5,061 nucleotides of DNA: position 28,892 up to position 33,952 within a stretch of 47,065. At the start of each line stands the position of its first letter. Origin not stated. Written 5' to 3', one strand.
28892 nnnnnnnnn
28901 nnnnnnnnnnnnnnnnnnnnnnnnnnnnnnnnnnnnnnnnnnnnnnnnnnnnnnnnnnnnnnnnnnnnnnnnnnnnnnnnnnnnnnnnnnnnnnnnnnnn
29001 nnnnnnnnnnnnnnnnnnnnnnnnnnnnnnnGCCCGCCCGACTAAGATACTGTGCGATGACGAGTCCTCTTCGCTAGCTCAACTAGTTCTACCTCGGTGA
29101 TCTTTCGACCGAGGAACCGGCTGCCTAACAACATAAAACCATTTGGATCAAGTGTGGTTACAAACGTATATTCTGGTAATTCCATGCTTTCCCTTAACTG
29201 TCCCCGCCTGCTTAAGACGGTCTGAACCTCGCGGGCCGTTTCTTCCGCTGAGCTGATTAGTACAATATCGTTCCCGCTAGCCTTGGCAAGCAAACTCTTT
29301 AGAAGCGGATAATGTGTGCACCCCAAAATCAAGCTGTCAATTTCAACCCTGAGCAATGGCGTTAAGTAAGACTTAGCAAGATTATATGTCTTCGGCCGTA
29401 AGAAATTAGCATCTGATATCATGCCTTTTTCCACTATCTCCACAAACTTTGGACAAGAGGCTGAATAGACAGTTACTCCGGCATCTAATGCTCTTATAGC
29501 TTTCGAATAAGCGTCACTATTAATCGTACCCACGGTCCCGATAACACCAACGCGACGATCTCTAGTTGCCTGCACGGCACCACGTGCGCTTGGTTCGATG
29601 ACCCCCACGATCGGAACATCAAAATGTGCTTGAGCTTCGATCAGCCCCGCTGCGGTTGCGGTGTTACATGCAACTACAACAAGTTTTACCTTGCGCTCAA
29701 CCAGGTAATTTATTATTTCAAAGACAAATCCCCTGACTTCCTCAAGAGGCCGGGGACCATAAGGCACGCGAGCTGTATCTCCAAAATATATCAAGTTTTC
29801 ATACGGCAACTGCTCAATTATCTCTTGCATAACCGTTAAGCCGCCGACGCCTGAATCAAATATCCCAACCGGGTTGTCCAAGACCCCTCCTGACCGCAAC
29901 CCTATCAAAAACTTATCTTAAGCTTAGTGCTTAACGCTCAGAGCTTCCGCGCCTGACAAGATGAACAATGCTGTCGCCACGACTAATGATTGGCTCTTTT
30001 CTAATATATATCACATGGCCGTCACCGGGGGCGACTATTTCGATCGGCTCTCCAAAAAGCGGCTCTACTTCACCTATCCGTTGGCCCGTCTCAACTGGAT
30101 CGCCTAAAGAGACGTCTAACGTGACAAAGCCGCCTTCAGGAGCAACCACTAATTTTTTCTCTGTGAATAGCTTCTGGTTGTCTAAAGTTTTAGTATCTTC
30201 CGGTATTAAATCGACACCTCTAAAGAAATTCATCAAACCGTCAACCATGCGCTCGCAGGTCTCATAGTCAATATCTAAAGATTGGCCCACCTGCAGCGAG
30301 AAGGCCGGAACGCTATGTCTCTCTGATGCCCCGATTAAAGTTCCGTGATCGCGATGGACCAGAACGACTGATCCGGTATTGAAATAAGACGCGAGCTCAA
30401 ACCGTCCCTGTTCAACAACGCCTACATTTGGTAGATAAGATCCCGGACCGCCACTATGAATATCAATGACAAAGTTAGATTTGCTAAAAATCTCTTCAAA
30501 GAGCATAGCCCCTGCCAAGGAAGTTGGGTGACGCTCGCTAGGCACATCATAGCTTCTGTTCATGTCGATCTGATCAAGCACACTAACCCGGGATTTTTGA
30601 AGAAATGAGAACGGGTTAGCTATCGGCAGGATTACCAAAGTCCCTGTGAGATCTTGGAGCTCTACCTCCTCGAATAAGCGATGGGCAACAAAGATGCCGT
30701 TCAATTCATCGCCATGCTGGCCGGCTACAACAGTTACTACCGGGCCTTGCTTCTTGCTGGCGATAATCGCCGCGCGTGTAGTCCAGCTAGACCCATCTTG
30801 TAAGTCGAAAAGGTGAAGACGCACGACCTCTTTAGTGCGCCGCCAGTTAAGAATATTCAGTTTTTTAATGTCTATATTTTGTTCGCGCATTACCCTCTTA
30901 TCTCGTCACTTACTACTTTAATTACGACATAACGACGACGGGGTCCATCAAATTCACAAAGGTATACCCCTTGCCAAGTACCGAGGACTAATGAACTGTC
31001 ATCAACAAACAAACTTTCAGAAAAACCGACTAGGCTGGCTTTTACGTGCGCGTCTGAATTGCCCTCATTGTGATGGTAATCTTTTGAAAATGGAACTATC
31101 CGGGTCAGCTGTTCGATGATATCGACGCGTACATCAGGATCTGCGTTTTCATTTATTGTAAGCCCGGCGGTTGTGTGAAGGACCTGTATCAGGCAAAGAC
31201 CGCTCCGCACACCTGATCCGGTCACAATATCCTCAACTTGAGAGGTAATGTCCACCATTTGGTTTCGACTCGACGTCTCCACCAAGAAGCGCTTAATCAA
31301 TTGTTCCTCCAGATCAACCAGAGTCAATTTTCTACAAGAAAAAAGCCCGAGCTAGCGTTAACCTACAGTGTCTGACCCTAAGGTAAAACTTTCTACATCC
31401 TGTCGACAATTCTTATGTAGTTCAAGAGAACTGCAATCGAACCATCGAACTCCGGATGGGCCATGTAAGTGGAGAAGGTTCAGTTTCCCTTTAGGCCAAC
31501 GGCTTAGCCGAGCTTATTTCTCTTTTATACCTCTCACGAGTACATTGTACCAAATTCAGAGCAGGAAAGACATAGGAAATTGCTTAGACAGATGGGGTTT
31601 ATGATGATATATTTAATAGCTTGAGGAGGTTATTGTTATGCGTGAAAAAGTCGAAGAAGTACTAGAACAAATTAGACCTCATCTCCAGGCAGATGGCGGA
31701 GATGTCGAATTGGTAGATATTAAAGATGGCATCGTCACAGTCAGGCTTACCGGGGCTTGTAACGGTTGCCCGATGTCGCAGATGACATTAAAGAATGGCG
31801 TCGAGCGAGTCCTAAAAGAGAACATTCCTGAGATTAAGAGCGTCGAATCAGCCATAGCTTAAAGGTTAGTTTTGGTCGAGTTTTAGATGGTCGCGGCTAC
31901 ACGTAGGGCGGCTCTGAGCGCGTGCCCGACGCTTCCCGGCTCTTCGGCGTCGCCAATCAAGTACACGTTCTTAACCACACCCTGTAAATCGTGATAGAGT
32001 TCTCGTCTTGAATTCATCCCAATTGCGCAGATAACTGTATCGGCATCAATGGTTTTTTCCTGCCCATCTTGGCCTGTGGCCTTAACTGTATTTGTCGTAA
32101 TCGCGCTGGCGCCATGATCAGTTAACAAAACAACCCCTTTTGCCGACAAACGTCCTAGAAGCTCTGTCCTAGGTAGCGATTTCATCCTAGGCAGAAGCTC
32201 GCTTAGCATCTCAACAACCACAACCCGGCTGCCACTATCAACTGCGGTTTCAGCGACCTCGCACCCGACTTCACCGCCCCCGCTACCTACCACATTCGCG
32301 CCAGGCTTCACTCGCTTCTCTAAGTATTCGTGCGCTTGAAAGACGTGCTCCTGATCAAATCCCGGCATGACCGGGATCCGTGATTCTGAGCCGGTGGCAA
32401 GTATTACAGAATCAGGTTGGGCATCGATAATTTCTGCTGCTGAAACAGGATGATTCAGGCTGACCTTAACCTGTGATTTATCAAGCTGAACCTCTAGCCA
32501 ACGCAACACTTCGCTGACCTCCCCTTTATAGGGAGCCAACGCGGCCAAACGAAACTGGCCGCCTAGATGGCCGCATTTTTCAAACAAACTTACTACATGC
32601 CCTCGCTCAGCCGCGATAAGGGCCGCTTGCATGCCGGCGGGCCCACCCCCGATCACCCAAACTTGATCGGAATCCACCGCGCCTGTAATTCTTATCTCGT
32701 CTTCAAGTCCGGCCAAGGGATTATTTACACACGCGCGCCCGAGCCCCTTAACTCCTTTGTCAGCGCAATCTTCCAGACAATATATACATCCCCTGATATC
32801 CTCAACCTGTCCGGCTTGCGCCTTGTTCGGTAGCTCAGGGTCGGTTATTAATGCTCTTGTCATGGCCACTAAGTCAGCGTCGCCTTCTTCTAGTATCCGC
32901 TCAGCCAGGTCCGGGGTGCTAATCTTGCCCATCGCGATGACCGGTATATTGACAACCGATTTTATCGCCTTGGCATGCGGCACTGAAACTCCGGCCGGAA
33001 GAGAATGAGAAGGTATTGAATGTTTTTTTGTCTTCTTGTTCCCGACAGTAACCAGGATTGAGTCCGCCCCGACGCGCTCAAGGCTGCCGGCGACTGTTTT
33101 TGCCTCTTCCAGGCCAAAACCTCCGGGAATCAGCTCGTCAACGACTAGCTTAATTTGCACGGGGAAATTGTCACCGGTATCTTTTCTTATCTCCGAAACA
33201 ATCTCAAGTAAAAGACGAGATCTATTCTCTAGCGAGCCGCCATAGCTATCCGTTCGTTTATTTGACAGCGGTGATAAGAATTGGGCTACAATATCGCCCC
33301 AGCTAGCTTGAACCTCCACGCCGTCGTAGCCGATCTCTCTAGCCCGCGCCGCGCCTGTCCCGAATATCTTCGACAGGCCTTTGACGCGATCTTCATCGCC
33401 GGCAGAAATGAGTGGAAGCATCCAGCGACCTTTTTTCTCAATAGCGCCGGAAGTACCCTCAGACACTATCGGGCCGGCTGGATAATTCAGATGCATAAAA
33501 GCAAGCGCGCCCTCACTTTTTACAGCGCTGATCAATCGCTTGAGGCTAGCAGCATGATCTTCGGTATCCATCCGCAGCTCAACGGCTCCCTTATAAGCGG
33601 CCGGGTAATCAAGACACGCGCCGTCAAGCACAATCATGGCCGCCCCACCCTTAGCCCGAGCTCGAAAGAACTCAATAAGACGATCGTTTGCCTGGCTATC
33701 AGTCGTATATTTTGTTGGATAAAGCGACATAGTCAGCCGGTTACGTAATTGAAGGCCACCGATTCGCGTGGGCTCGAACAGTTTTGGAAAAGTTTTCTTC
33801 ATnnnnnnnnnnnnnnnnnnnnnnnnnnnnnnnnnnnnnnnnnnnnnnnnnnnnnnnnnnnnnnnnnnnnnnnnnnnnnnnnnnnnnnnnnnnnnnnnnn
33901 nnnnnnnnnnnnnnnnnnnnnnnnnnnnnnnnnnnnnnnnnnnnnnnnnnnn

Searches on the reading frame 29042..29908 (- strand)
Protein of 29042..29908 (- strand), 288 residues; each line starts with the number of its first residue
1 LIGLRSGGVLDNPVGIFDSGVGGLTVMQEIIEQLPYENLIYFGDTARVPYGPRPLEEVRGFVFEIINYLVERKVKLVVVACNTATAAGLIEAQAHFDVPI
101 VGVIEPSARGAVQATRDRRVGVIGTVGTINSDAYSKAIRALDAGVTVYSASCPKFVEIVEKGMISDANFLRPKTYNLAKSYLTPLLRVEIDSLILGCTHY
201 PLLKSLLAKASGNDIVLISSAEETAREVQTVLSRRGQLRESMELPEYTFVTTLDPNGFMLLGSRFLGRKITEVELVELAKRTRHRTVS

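Call 32: search_protein_families(library=pfam, proteins=[window:29042-29908:-], max_evalue=0.00001)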
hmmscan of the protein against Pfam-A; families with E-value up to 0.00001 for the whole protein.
window:29042-29908:- (288 aa): 1 family
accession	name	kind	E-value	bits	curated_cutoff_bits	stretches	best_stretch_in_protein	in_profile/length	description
PF01177.27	Asp_Glu_race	-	1.3e-22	81.1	31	1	24-226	10-209/211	Asp/Glu/Hydantoin racemase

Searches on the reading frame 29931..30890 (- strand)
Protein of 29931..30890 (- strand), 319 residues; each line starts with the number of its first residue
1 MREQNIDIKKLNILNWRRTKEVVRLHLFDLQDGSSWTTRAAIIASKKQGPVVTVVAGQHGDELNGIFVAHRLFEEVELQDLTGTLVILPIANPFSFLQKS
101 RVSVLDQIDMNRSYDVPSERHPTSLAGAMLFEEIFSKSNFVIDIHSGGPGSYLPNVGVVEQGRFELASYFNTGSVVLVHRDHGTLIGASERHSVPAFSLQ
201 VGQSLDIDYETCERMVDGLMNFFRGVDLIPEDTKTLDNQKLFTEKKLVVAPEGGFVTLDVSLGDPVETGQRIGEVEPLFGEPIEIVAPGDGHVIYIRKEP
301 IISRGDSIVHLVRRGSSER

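Call 32: search_protein_families(library=pfam, proteins=[window:29931-30890:-], max_evalue=0.00001)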
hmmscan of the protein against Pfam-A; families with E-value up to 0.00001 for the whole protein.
window:29931-30890:- (319 aa): 1 family
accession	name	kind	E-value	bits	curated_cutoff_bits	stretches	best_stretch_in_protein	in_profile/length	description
PF24827.1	AstE_AspA_cat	-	3.8e-25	89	25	1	49-224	2-190/192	Succinylglutamate desuccinylase/Aspartoacylase catalytic domain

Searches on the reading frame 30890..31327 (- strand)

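Call 32: search_protein_families(library=pfam, proteins=[window:30890-31327:-], max_evalue=0.00001)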
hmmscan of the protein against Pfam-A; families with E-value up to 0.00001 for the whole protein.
window:30890-31327:- (145 aa): 1 family
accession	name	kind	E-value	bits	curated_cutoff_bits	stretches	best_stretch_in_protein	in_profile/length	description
PF01894.22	UPF0047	-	1.2e-42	145.2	27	1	26-138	1-117/117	Uncharacterised protein family UPF0047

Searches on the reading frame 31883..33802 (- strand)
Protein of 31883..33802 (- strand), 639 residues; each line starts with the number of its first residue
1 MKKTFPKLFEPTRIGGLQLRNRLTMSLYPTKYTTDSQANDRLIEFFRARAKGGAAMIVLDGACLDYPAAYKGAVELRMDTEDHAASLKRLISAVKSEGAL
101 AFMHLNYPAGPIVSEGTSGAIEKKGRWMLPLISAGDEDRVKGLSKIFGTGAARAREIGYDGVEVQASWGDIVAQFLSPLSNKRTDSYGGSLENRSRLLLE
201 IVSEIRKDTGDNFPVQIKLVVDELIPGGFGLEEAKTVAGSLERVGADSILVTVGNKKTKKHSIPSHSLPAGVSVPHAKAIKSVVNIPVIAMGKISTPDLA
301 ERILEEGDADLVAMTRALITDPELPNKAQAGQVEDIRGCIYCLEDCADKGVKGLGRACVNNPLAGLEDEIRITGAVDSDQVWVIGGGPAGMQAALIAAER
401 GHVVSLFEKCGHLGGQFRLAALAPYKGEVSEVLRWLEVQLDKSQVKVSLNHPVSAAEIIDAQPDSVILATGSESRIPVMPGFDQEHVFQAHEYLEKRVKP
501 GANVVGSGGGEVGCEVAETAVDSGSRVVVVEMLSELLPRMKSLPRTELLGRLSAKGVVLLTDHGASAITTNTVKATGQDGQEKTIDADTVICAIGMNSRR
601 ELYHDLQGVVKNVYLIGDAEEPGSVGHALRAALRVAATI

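Call 32: search_protein_families(library=pfam, proteins=[window:31883-33802:-], max_evalue=0.00001)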
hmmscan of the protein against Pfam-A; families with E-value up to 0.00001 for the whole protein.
window:31883-33802:- (639 aa): 8 families
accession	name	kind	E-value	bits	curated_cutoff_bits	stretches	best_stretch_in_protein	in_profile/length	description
PF00724.26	Oxidored_FMN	-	8.8e-50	170.3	27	1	7-331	1-338/342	NADH:flavin oxidoreductase / NADH oxidase family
PF07992.20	Pyr_redox_2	-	5.8e-31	108.4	26.1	1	380-605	2-246/291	Pyridine nucleotide-disulphide oxidoreductase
PF00070.33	Pyr_redox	-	7.2e-12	46.1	22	1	507-574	5-72/82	Pyridine nucleotide-disulphide oxidoreductase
PF12831.13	FAD_oxidored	-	8.5e-09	35.6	27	1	381-427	2-48/416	FAD dependent oxidoreductase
PF13450.12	NAD_binding_8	-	9.7e-08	32.6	21.9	1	383-418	1-36/68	NAD(P)-binding Rossmann-like domain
PF13738.12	Pyr_redox_3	-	1.8e-07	31.1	30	0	463-602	125-273/305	Pyridine nucleotide-disulphide oxidoreductase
PF03486.20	HI0933_like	-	4.6e-07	30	50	0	380-419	2-41/244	HI0933-like protein Rossmann domain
PF01262.27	AlaDh_PNT_C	-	2e-06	27.8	23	0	376-408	26-58/214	Alanine dehydrogenase/PNT, C-terminal domain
